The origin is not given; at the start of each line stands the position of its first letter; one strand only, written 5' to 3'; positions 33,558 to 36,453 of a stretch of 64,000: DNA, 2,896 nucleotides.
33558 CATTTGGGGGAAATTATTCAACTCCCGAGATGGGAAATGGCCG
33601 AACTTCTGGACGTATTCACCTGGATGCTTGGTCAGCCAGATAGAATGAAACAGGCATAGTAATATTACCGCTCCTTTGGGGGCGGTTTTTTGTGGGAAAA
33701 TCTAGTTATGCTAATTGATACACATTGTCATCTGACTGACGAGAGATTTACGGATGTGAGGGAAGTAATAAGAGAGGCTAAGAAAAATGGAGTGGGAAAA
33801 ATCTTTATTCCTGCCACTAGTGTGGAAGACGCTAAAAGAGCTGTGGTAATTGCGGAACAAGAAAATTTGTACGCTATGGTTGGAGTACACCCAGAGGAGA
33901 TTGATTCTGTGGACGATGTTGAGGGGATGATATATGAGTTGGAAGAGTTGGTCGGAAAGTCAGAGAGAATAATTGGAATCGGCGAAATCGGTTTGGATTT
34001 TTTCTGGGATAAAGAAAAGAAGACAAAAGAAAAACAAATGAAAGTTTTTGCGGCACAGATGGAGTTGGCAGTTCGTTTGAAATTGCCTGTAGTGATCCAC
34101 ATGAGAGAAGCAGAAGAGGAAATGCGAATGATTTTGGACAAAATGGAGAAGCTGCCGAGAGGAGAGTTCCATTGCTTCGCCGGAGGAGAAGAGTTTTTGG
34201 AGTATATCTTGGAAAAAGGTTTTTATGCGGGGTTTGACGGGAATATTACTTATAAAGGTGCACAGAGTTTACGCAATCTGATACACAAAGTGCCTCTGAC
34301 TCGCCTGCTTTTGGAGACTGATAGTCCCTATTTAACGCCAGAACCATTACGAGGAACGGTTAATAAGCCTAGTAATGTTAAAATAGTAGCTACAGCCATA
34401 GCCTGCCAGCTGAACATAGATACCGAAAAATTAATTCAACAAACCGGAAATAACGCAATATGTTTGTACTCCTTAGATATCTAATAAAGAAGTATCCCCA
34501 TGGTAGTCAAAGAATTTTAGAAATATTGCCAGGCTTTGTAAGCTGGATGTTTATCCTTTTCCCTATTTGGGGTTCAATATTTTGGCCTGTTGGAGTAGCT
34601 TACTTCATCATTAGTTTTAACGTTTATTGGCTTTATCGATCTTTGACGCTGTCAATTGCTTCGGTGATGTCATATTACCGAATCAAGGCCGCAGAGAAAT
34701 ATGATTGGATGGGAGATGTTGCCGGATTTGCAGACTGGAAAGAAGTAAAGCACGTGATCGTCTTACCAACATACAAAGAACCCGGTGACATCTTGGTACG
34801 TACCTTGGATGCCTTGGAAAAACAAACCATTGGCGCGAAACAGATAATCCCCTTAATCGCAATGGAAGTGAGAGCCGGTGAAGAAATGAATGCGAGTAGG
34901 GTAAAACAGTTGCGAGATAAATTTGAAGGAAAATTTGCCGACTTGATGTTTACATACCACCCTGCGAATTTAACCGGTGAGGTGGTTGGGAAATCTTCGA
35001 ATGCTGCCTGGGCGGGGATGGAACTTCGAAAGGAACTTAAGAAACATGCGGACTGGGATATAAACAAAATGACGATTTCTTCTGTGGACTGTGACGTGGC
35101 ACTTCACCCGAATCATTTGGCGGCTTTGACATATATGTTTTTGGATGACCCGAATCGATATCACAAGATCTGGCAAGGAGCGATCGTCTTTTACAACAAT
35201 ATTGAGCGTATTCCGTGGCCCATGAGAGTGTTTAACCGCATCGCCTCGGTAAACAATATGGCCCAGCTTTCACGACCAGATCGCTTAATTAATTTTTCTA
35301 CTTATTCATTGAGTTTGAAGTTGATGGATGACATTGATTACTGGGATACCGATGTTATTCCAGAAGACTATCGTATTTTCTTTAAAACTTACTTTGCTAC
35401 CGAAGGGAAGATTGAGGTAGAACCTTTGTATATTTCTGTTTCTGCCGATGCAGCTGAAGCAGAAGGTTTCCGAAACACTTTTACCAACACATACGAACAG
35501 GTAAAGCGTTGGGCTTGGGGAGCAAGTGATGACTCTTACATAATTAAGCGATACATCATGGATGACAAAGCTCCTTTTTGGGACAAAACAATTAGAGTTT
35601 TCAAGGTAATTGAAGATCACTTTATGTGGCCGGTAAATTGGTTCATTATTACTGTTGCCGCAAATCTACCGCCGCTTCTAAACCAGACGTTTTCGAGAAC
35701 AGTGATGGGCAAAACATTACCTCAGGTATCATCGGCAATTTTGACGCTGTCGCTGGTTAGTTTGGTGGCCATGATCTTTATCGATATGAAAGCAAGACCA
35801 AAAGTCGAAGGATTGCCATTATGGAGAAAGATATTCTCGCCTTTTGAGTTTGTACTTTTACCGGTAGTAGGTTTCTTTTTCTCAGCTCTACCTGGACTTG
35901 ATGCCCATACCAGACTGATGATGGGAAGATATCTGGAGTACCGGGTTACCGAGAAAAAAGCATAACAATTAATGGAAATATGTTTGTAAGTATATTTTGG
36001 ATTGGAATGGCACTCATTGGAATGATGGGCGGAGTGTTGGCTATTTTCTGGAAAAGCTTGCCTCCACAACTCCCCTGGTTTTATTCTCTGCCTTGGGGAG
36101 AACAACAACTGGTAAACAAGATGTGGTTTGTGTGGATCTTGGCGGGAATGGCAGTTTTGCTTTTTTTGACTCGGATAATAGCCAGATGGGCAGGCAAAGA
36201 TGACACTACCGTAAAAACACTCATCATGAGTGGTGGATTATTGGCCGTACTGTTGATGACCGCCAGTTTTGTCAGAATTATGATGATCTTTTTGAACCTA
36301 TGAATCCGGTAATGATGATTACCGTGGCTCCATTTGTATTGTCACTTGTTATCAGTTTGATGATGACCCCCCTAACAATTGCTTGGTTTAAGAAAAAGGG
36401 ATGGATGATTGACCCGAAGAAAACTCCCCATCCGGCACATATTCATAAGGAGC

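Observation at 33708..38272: Tightly packed envelope-glycan operon containing an actinobacterial-type decaprenyl-phosphate phosphoribosyltransferase-like gene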

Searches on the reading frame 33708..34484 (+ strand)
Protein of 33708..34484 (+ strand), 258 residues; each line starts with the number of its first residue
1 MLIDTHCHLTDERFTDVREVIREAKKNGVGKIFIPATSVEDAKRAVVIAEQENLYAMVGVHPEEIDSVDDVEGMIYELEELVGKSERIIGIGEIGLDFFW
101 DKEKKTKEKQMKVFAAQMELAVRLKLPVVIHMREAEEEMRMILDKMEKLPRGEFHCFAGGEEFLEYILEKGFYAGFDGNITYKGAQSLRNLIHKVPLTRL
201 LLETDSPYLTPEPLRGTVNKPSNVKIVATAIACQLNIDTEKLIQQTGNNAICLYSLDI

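Call 3: search_protein_families(library=pfam, proteins=[window:33708-34484:+], max_evalue=0.01)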
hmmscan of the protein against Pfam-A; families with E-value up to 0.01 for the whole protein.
window:33708-34484:+ (258 aa): 1 family
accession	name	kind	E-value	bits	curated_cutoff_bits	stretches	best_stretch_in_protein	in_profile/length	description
PF01026.27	TatD_DNase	-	4e-73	246.3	27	1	3-254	1-252/253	TatD related DNase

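Call 4: search_protein_families(library=ncbifam, proteins=[window:33708-34484:+], max_evalue=0.01)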
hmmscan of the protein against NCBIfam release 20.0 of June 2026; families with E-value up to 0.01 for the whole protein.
window:33708-34484:+ (258 aa): 5 families
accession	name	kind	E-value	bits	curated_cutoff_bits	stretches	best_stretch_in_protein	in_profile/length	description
TIGR00010.1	TIGR00010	subfamily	3.7e-74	249.3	206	1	2-255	1-252/253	YchF/TatD family DNA exonuclease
NF008075.0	PRK10812.1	equivalog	7.9e-45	153.1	438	1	1-257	2-257/265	metal-dependent hydrolase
NF008522.0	PRK11449.1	equivalog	5.4e-42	143.7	481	1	2-256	5-258/259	metal-dependent hydrolase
NF007745.0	PRK10425.1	equivalog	7.3e-40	136.8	395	1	4-256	3-258/260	3'-5' ssDNA/RNA exonuclease TatD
NF041926.1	QatD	equivalog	7.5e-21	74.3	230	1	4-250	1-236/239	Qat anti-phage system TatD family nuclease QatD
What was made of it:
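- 33708..34484 (+): TatD/YchF-family metal-dependent hydrolase. It is a housekeeping gene that travels with metG and is probably a passenger in the transcript, not a glycan enzyme. Pfam TatD_DNase E 4e-73; TIGR00010 at 249 bits against a cut-off of 206 (calls 3, 4).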

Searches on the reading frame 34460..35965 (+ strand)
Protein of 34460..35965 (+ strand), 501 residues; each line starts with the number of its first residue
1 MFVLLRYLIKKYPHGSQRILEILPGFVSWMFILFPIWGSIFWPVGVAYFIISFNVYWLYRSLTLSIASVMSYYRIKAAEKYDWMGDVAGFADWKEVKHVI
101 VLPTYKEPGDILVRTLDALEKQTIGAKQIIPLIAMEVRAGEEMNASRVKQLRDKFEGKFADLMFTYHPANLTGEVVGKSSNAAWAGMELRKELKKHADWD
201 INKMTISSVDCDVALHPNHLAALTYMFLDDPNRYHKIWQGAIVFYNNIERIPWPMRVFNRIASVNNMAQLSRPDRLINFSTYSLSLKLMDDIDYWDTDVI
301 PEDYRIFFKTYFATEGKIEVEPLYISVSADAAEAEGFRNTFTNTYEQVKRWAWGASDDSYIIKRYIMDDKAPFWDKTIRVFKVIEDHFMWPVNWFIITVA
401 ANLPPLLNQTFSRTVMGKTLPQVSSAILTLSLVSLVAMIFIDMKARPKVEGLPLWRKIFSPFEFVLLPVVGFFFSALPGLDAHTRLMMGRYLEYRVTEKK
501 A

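Call 3: search_protein_families(library=pfam, proteins=[window:34460-35965:+], max_evalue=0.01)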
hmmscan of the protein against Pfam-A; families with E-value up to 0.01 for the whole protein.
window:34460-35965:+ (501 aa): 1 family
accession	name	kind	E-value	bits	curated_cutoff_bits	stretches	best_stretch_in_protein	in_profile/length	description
PF13632.12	Glyco_trans_2_3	-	1e-08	35.7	27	1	209-440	5-197/198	Glycosyl transferase family group 2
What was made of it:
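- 34460..35965 (+): Membrane-integrated processive GT2 synthase of the hyaluronan/cellulose-synthase type. It has DxD (D210, D212), PEDY (E302, D303) and QVKRW (Q347, R350, W351) motifs. Pfam Glyco_trans_2_3 E 1e-8 (call 3).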

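Call 4: search_protein_families(library=ncbifam, proteins=[window:34460-35965:+], max_evalue=0.01)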
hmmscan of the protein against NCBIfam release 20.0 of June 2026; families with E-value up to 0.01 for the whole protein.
window:34460-35965:+ (501 aa): 0 families

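Call 29: search_solved_structures(query=window:34460-35965:+, max_evalue=1)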
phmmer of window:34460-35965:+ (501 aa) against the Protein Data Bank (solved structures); distinct sequences matched with E-value up to 1: 1.
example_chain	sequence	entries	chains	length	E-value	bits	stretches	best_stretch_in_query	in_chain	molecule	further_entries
5mxn_1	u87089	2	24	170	0.47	12.4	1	95-165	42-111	Haemolysin co-regulated protein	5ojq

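Call 35: search_protein_families(library=ncbifam, proteins=[window:34460-35965:+], max_evalue=1)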
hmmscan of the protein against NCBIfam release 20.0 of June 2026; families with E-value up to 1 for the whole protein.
window:34460-35965:+ (501 aa): 0 families

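Call 38: find_homologous_proteins(query=window:34460-35965:+, max_evalue=0.00001)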
Query window:34460-35965:+ (501 aa): 3813 proteins with E <= 0.00001 among 8000 candidates; the best 120 are listed.
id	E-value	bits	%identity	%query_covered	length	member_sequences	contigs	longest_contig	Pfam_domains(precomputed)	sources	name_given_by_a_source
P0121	0.0e+0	1059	90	100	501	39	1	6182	PF13632.13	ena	-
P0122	0.0e+0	1047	88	100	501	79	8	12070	PF13632.13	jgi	jgi:hypothetical protein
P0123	0.0e+0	1037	88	100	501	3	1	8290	PF13632.13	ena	-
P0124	0.0e+0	1033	88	100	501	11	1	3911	PF13632.13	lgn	-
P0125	0.0e+0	1024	87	100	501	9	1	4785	PF13632.13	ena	-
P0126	0.0e+0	1017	87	100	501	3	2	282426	PF13632.13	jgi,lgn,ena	jgi:hypothetical protein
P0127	0.0e+0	1010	86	100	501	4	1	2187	PF13632.13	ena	-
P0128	9.2e-292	986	84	100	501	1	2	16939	PF13632.13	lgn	-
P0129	1.4e-291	986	83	100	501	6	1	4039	PF13632.13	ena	-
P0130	2.1e-291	985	84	100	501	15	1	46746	PF13632.13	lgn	-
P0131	3.8e-291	984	83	100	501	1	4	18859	PF13632.13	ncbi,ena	-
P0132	1.8e-287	972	82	100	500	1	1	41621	PF13632.13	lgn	-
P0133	4.3e-287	971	83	100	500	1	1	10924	PF13632.13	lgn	-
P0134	1.9e-285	966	83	100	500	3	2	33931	PF13632.13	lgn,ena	-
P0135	2.0e-285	965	82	100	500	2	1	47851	PF13632.13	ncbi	-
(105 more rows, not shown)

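Call 50: predict_structure(alignment_id=A3)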
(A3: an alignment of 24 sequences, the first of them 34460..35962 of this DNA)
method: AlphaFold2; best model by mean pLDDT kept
length: 501 residues; sequences in the alignment: 24
mean_pLDDT: 87.7   pTM: 0.88
mean pLDDT of the five models: 87.7, 87.4, 86.1, 83.0, 80.7
residues with pLDDT >= 90: 215; 70-90: 265; 50-70: 21; < 50: 0
segments of 3 or more residues with pLDDT < 50: none
pLDDT, mean of each block of 10 residues (from residue 1): 90 89 87 89 91 87 89 95 97 96 86 94 97 91 91 97 91 76 92 92 95 93 97 94 88 89 88 73 95 85 86 93 92 86 85 79 93 92 86 76 85 87 80 83 84 82 79 83 81 60 57
secondary structure, 60 per line:
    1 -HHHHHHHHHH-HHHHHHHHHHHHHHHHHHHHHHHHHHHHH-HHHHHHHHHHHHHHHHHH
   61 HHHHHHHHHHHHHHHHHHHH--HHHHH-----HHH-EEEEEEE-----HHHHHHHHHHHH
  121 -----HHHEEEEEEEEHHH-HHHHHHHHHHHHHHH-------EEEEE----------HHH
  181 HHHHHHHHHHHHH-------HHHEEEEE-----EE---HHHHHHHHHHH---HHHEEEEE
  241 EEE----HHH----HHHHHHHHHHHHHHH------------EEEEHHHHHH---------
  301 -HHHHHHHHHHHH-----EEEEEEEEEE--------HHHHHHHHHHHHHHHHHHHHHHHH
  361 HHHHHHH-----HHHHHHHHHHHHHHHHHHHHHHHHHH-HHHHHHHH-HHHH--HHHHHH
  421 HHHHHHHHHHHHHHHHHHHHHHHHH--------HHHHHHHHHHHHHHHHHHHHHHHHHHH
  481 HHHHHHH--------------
elements in order: H2-11 H13-41 H43-80 H83-87 E97-103 H109-120 E129-136 H141-155 E163-167 H178-193 E204-208 H219-229 E236-243 H255-269 E282-285 H286-291 H302-313 E319-328 H337-367 H373-398 H400-407 H409-412 H415-445 H454-487
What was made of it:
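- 34460..35965 (+): AF2 model pLDDT 87.7 (call 50).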

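Call 52: fold_search(model_id=the predicted structure, library=pdb)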
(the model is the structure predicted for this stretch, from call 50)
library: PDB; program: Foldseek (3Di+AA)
matches with E <= 10: 782; with E <= 0.001: 154
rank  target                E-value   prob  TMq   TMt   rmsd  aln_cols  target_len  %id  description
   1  9yq5_A                2.6e-09  1.00  0.47  0.47  16.0       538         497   12  Chlorella virus hyaluronan synthase bound to an inserted UDP-GlcA (released 2025-12-10)
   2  7sp8_A                2.6e-09  1.00  0.45  0.45  15.7       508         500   13  Chlorella virus Hyaluronan Synthase bound to UDP-GlcNAc (released 2022-04-06)
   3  8sne_A                2.7e-09  1.00  0.55  0.56   6.8       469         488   14  Chlorella virus Hyaluronan Synthase bound to GlcA extended GlcNAc primer and UDP (released 2024-05-01)
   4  9yq2_A                2.8e-09  1.00  0.46  0.47  16.9       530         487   13  Chlorella virus hyaluronan synthase bound to DDM (released 2025-12-10)
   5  7sp7_A                3.0e-09  1.00  0.47  0.47  15.5       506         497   11  Chlorella virus hyaluronan synthase inhibited by UDP (released 2022-04-06)
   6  5ej1_A                4.0e-09  1.00  0.48  0.36  15.8       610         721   13  Pre-translocation state of bacterial cellulose synthase (released 2016-03-30)
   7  7sp9_A                4.1e-09  1.00  0.56  0.57   5.9       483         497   14  Chlorella virus Hyaluronan Synthase in the GlcNAc-primed channel-closed state (released 2022-04-06)
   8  9b8v_E                5.6e-09  1.00  0.51  0.33  15.7       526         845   14  AlphaFold2 informed cryo-EM model of the E. coli cellulose synthase BcsAG3B6 complex (released 2025-02-19)
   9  4p00_A                8.3e-09  1.00  0.53  0.39  14.6       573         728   14  Bacterial Cellulose Synthase in complex with cyclic-di-GMP and UDP (released 2014-04-09)
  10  8smm_A                1.1e-08  1.00  0.50  0.50  11.0       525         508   10  Xenopus laevis hyaluronan synthase 1 (released 2024-05-01)
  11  8smp_A                1.2e-08  1.00  0.47  0.45  15.2       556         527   11  Xenopus laevis hyaluronan synthase 1, UDP-bound, gating loop inserted state (released 2024-05-01)
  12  8smn_A                1.7e-08  1.00  0.44  0.43  14.4       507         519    9  Xenopus laevis hyaluronan synthase 1, nascent HA polymer bound state (released 2024-05-01)
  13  6yv7_B                1.8e-08  1.00  0.46  0.64   9.0       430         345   13  Mannosyltransferase PcManGT from Pyrobaculum calidifontis (released 2020-07-22)
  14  8snc_A                3.8e-08  1.00  0.55  0.56   7.1       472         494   16  Chlorella virus Hyaluronan Synthase bound to GlcA extended GlcNAc primer (released 2024-05-01)
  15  9kqc_A                4.2e-08  1.00  0.57  0.57   6.3       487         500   14  Chlorella virus Hyaluronan Synthase bound to VNAR (released 2025-05-14)
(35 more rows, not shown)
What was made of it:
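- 34460..35965 (+): Foldseek top hits are Chlorella virus HAS (TM 0.55-0.57), BcsA and Xenopus HAS1 (call 52).
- On Processive membrane-integrated GT2 synthases (HAS/BcsA/chitin-synthase type): The model matches CvHAS, BcsA and XlHAS1 at E about 1e-9 and TM up to 0.57 (calls 50, 52).
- The GT2 fold matches HAS and BcsA (calls 50, 52).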

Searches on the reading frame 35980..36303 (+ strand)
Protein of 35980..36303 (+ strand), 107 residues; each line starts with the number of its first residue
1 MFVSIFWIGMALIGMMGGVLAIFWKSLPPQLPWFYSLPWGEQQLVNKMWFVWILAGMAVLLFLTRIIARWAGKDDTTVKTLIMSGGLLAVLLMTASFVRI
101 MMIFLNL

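Call 3: search_protein_families(library=pfam, proteins=[window:35980-36303:+], max_evalue=0.01)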
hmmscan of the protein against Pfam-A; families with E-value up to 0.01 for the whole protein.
window:35980-36303:+ (107 aa): 0 families

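Call 4: search_protein_families(library=ncbifam, proteins=[window:35980-36303:+], max_evalue=0.01)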
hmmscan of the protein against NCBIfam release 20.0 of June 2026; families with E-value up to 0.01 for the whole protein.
window:35980-36303:+ (107 aa): 0 families

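Call 35: search_protein_families(library=ncbifam, proteins=[window:35980-36303:+], max_evalue=1)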
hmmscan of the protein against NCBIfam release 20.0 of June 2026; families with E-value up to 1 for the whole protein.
window:35980-36303:+ (107 aa): 2 families
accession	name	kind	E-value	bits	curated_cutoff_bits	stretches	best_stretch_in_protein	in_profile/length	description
NF047826.1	T3SSXpsF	equivalog_domain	0.042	12.6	650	1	7-99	180-276/405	type II secretion system protein XpsF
NF033218.1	anchor_AmaP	equivalog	0.85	9.4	55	1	5-67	9-70/166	alkaline shock response membrane anchor protein AmaP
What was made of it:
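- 35980..36303 (+): Small (107 aa) predicted 3-TM protein with the conserved loop motif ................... It belongs to a CPR-restricted family of unknown function and is a candidate accessory or flippase-like subunit (inference only). No Pfam or NCBIfam family (calls 3, 35).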

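Call 69: search_protein_representatives(protein=window:35980-36303:+)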
Query: 107 residues. Proteins with E-value up to 0.001 (for the whole library): 428; up to 1e-10: 24; up to 1e-30: 1. The best 150 are listed.
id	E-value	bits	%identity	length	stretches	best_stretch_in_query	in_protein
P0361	6.5e-32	126.1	65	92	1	16-106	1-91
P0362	9.9e-24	99.8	53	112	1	8-106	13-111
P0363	1.9e-20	89.2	49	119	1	11-105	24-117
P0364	6.1e-20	87.6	46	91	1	16-105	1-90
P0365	8.2e-20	87.1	40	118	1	7-105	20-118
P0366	1.0e-15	74.0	39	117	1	6-104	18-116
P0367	2.3e-15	72.8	40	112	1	4-105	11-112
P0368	2.5e-15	72.7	43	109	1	3-104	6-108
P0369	1.9e-14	69.9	44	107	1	15-96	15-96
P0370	9.4e-14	67.6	46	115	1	9-103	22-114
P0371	3.3e-13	65.9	36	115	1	5-105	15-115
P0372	3.5e-13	65.8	43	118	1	15-103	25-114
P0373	3.6e-13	65.8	39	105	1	8-104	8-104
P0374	2.6e-12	63.0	36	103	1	8-104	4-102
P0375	2.8e-12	62.9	37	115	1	5-104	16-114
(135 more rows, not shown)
